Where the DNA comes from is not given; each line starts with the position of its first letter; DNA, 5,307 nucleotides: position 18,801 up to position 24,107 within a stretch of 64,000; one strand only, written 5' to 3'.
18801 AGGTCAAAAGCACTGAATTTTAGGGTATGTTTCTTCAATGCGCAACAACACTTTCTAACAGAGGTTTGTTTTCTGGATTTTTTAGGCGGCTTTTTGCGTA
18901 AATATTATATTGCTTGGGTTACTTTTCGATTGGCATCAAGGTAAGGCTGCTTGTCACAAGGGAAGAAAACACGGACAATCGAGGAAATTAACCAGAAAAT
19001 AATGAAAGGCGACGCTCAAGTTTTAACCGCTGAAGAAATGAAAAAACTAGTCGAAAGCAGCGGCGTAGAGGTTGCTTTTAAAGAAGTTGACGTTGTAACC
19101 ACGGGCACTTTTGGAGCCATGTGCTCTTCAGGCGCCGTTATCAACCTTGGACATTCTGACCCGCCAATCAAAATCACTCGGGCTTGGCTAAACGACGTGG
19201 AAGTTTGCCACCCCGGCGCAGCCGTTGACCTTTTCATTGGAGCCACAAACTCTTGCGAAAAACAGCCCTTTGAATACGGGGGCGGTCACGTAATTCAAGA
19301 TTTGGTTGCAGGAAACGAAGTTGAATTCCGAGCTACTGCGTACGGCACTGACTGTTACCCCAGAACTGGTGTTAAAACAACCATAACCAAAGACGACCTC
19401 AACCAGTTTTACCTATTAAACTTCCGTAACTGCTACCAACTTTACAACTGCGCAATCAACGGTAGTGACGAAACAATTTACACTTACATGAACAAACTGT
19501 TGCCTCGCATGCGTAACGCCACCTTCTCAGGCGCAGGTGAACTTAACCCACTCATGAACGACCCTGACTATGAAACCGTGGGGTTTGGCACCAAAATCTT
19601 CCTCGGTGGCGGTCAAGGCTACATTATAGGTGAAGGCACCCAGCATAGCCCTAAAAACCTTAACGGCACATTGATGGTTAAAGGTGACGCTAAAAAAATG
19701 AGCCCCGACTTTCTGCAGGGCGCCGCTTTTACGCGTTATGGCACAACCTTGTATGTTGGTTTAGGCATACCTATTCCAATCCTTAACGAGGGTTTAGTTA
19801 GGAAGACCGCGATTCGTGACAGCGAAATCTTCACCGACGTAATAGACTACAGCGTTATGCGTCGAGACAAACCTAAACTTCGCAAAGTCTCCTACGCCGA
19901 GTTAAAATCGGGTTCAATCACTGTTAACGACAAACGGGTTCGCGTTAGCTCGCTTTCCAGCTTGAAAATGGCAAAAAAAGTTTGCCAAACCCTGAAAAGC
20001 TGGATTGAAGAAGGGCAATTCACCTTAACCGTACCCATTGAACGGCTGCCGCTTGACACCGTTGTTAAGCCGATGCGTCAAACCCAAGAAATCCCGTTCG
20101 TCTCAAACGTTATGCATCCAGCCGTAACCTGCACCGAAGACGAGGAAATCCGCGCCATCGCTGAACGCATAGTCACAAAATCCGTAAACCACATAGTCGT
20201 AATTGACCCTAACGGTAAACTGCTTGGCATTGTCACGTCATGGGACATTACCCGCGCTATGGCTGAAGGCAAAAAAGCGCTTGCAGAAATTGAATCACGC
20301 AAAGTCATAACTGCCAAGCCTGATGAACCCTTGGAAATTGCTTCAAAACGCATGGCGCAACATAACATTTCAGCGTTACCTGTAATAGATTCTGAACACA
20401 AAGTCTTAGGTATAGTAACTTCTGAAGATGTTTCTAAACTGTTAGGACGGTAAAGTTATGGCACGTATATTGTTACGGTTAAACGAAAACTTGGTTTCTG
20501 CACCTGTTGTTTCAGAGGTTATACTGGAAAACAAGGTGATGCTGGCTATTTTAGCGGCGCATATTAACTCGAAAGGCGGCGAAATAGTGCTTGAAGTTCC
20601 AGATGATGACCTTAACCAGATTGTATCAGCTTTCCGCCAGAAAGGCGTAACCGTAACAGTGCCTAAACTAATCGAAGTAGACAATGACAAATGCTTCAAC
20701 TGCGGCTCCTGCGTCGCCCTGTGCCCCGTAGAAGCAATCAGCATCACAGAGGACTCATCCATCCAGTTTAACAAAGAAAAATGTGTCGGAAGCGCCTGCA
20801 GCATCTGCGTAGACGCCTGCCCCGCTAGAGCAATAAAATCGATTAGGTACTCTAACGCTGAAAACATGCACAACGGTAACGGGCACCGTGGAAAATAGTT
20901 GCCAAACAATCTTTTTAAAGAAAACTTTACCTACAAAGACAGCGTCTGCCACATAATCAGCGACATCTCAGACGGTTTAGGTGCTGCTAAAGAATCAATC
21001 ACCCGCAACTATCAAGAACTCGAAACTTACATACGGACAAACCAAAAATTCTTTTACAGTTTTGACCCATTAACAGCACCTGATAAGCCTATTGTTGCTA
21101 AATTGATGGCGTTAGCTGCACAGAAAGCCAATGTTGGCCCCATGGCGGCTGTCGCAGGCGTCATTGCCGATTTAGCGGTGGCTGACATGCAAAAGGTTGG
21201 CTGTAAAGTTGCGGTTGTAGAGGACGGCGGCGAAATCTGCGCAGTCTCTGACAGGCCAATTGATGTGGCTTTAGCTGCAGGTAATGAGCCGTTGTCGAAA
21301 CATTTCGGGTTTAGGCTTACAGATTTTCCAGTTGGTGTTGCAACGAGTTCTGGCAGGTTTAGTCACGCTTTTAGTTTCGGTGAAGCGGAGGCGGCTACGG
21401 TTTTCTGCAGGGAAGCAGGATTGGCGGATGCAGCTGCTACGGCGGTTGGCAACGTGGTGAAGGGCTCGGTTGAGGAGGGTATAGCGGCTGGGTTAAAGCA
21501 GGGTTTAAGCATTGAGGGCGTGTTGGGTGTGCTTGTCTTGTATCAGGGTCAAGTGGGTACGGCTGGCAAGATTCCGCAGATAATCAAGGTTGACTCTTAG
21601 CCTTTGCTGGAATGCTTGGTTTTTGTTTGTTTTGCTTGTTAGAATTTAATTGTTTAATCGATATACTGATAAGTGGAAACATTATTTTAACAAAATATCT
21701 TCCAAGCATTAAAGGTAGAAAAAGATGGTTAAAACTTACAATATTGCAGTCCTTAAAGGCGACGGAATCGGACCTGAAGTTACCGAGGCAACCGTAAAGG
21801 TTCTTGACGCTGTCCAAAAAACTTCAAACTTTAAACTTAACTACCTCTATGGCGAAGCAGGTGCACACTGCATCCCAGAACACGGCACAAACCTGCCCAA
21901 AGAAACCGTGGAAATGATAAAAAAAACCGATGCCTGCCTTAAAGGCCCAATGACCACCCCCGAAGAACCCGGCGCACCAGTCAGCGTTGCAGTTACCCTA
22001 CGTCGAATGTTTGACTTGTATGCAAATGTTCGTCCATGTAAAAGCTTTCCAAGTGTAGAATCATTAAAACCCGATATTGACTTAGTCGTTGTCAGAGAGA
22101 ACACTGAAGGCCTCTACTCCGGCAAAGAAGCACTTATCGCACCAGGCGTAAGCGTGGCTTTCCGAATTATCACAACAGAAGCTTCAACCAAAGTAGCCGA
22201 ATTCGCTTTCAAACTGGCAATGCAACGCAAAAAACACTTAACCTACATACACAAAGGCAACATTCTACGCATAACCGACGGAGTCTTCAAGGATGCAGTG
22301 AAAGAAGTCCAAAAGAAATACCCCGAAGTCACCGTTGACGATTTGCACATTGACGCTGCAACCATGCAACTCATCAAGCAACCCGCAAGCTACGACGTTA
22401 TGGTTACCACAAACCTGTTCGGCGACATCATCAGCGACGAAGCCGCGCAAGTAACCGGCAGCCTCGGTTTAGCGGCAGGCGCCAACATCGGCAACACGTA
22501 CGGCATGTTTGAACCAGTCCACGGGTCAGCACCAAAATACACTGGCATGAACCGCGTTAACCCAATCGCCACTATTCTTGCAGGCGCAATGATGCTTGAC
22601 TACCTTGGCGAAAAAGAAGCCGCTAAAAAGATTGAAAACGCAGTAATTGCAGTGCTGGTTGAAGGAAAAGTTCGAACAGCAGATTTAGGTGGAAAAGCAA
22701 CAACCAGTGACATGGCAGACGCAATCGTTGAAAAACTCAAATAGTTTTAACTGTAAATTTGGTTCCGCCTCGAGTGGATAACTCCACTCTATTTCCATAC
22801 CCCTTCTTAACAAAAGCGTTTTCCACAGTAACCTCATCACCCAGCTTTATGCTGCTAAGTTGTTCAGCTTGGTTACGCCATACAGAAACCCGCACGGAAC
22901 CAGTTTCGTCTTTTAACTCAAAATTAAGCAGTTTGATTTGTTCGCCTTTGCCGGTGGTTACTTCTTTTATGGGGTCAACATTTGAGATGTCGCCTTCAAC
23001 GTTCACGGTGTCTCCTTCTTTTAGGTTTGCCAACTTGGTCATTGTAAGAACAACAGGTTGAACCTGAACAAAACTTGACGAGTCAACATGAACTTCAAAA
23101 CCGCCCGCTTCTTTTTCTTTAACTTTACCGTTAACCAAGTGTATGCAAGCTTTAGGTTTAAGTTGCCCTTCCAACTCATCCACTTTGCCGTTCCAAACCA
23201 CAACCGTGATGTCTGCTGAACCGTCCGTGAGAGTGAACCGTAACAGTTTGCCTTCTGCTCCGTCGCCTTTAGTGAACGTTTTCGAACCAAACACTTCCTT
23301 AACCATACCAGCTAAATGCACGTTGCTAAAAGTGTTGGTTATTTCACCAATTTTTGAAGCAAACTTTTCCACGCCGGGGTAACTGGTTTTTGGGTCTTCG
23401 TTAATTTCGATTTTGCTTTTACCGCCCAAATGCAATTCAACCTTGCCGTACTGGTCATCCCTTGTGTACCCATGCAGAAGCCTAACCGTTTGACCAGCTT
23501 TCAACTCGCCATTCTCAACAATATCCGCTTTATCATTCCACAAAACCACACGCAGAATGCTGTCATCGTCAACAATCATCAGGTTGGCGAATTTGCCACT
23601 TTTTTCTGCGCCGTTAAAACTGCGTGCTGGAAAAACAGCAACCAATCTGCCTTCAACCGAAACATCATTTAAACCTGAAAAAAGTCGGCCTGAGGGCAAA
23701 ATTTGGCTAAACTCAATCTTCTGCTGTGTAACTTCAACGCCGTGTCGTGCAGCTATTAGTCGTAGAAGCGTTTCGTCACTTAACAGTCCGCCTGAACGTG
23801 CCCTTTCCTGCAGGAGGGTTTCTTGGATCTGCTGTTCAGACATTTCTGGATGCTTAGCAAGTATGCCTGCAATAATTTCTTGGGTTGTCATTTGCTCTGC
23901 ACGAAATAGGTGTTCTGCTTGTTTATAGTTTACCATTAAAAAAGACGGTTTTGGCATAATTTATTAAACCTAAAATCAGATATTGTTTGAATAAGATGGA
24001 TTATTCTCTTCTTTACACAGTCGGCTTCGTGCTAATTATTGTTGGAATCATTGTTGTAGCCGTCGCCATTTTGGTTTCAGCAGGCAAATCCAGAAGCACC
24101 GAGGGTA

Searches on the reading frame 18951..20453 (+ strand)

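Call 72: search_protein_families(library=pfam, proteins=[window:18951-20453:+], max_evalue=0.0001)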
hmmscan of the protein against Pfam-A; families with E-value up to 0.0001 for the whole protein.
window:18951-20453:+ (500 aa): 2 families
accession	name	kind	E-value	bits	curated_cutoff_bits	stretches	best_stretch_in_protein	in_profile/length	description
PF01837.22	HcyBio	-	6.6e-143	476.3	26.2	1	22-359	1-349/349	Homocysteine biosynthesis enzyme, sulfur-incorporation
PF00571.33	CBS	-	2e-26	92.5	24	2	445-498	2-55/57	CBS domain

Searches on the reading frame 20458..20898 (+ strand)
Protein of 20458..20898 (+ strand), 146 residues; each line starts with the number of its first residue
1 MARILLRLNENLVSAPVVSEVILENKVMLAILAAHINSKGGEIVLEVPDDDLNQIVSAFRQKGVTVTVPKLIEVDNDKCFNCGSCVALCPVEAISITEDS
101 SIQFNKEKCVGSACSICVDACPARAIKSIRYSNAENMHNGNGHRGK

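Call 72: search_protein_families(library=pfam, proteins=[window:20458-20898:+], max_evalue=0.0001)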
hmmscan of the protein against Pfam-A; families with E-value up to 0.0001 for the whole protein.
window:20458-20898:+ (146 aa): 11 families
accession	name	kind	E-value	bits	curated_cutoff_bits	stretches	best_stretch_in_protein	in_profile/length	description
PF12838.12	Fer4_7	-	7.7e-12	45.9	27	2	78-125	1-52/52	4Fe-4S dicluster domain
PF00037.32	Fer4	-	1.6e-11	43.9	21.1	1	72-95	1-24/24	4Fe-4S binding domain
PF14697.11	Fer4_21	-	2.2e-10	40.9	35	1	74-126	3-57/59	4Fe-4S dicluster domain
PF12837.12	Fer4_6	-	5.8e-10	39.1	25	1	102-126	2-24/24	4Fe-4S binding domain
PF13237.11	Fer4_10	-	8e-09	35.7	25.5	1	72-122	2-53/53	4Fe-4S dicluster domain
PF12797.12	Fer4_2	-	1.1e-08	34.9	24.5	1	72-91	3-22/22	4Fe-4S binding domain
PF09383.16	NIL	-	3.4e-07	30.5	24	1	3-68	2-73/73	NIL domain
PF13484.11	Fer4_16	-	4.3e-07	31.1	30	0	78-109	1-29/66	4Fe-4S double cluster binding domain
PF13187.11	Fer4_9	-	4.7e-07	30.2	27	1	78-126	1-52/52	4Fe-4S dicluster domain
PF25160.1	LdpA_Fe-S-bd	-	7.3e-07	29.3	27.6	1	73-96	22-45/49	LdpA Fe-S cluster-binding domain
PF12800.12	Fer4_4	-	3.8e-05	24.1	24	0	77-91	2-16/17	4Fe-4S binding domain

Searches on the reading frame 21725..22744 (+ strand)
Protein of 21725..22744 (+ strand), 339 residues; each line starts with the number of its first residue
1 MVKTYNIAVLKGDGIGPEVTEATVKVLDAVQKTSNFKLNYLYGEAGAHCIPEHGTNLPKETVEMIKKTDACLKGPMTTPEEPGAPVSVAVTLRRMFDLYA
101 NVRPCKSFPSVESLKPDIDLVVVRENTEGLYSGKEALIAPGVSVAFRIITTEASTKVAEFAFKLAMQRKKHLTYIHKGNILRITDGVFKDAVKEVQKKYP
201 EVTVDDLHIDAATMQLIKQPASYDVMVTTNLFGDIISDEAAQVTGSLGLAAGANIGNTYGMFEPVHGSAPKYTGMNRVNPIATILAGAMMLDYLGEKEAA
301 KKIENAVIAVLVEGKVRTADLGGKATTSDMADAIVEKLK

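Call 72: search_protein_families(library=pfam, proteins=[window:21725-22744:+], max_evalue=0.0001)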
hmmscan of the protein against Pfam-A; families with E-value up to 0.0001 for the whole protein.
window:21725-22744:+ (339 aa): 1 family
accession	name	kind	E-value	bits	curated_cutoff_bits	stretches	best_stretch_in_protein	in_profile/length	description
PF00180.25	Iso_dh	-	2.7e-111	372.6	27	1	6-334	1-348/348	Isocitrate/isopropylmalate dehydrogenase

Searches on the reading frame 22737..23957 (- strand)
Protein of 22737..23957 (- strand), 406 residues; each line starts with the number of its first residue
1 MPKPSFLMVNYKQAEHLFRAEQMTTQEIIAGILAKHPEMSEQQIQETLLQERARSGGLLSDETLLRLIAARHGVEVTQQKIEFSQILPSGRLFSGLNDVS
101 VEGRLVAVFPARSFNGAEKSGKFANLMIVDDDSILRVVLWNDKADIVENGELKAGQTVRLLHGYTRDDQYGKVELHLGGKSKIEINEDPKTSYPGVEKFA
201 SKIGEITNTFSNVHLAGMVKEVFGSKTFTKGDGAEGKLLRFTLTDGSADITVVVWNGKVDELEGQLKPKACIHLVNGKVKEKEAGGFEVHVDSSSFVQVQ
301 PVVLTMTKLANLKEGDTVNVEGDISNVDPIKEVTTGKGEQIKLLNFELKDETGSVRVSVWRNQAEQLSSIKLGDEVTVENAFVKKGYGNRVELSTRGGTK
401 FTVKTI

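Call 72: search_protein_families(library=pfam, proteins=[window:22737-23957:-], max_evalue=0.0001)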
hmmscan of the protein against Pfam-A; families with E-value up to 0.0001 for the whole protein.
window:22737-23957:- (406 aa): 6 families
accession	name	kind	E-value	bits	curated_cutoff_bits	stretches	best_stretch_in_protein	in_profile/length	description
PF01336.31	tRNA_anti-codon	-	4.8e-25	87.7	27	2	213-293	1-71/75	OB-fold nucleic acid binding domain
PF13742.12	tRNA_anti_2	-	3.8e-11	43.5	27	0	316-379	20-75/95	OB-fold nucleic acid binding domain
PF16900.11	REPA_OB_2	-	2.3e-09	37.5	27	1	307-369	2-66/98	Replication protein A OB domain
PF16686.11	POT1PC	-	7.2e-07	29.7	27.2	0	134-203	78-149/155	ssDNA-binding domain of telomere protection protein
PF17244.8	CDC24_OB3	-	9.9e-07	29.2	25.4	0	322-394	13-86/216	Cell division control protein 24, OB domain 3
PF17008.10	DUF5088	-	2.4e-05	24.6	29.4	0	345-389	21-65/184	Domain of unknown function (DUF5088)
